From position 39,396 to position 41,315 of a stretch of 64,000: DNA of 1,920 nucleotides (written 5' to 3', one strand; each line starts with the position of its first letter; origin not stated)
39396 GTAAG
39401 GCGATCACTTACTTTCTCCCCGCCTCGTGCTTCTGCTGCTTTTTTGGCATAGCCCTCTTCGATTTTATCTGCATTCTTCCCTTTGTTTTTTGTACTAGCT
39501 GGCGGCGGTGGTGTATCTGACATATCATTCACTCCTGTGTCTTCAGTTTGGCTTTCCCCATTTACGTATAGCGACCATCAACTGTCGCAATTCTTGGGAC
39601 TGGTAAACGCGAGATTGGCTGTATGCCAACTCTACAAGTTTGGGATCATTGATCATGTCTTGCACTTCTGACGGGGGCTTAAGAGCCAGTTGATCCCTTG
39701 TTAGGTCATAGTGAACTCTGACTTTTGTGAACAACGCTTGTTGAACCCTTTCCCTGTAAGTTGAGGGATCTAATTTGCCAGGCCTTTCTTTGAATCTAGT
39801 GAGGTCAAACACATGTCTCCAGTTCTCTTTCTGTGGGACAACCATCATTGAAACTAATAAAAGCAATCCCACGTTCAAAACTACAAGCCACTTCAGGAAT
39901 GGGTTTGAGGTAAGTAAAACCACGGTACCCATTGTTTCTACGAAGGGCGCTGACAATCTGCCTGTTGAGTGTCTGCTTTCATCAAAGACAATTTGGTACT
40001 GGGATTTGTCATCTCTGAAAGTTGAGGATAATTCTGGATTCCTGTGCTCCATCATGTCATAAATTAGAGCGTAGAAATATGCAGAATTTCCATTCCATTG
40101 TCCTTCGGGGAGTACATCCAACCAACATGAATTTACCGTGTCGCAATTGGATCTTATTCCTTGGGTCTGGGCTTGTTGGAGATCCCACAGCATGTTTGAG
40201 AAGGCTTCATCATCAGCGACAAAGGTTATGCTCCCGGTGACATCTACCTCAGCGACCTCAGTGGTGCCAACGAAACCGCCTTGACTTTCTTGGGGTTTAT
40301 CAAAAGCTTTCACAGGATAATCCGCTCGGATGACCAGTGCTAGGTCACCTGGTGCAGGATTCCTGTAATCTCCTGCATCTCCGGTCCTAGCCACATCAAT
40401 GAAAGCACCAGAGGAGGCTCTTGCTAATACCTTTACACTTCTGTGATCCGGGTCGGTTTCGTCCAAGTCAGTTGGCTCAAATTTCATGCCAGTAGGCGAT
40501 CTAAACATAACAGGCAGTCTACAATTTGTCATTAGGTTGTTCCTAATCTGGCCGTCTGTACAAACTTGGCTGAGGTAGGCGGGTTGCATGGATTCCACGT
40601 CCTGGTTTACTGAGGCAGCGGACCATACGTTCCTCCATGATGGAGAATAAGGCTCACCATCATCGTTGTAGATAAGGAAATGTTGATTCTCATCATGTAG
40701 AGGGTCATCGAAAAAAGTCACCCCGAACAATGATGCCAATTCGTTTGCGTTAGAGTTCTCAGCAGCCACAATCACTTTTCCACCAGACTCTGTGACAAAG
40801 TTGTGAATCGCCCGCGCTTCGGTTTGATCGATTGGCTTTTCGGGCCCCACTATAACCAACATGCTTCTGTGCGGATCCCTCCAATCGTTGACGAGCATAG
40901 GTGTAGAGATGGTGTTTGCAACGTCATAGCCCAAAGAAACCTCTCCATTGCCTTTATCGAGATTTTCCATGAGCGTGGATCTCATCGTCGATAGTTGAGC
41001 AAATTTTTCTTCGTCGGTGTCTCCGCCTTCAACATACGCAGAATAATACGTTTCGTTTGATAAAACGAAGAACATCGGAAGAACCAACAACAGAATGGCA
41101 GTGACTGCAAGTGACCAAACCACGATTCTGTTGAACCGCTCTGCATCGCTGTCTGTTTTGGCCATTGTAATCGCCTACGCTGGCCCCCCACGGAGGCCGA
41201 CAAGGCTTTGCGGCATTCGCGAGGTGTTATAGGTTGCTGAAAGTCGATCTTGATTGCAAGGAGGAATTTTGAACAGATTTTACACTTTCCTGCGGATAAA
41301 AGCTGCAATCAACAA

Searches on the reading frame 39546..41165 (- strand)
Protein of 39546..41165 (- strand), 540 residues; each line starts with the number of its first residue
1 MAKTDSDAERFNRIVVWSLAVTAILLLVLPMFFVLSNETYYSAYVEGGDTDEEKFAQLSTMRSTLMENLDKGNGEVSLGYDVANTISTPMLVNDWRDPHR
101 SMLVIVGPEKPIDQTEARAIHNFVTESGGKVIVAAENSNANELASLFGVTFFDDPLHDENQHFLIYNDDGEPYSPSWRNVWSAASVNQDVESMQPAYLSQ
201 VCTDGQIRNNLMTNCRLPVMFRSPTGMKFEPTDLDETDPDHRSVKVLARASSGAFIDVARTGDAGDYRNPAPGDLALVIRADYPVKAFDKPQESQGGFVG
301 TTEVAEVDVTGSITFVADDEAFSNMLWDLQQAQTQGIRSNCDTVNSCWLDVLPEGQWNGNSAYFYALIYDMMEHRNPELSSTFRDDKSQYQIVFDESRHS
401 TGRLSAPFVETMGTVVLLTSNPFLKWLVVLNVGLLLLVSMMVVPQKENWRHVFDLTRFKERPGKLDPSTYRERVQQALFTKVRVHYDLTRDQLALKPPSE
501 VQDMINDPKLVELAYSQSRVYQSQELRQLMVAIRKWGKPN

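Call 55: search_protein_families(library=pfam, proteins=[window:39546-41165:-], max_evalue=0.00001)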
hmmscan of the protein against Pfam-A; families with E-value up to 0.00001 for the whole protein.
window:39546-41165:- (540 aa): 1 family
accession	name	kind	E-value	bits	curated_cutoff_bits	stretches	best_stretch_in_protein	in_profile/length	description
PF14258.12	DUF4350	-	3e-07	31.3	30.4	0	97-160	36-96/181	Domain of unknown function (DUF4350)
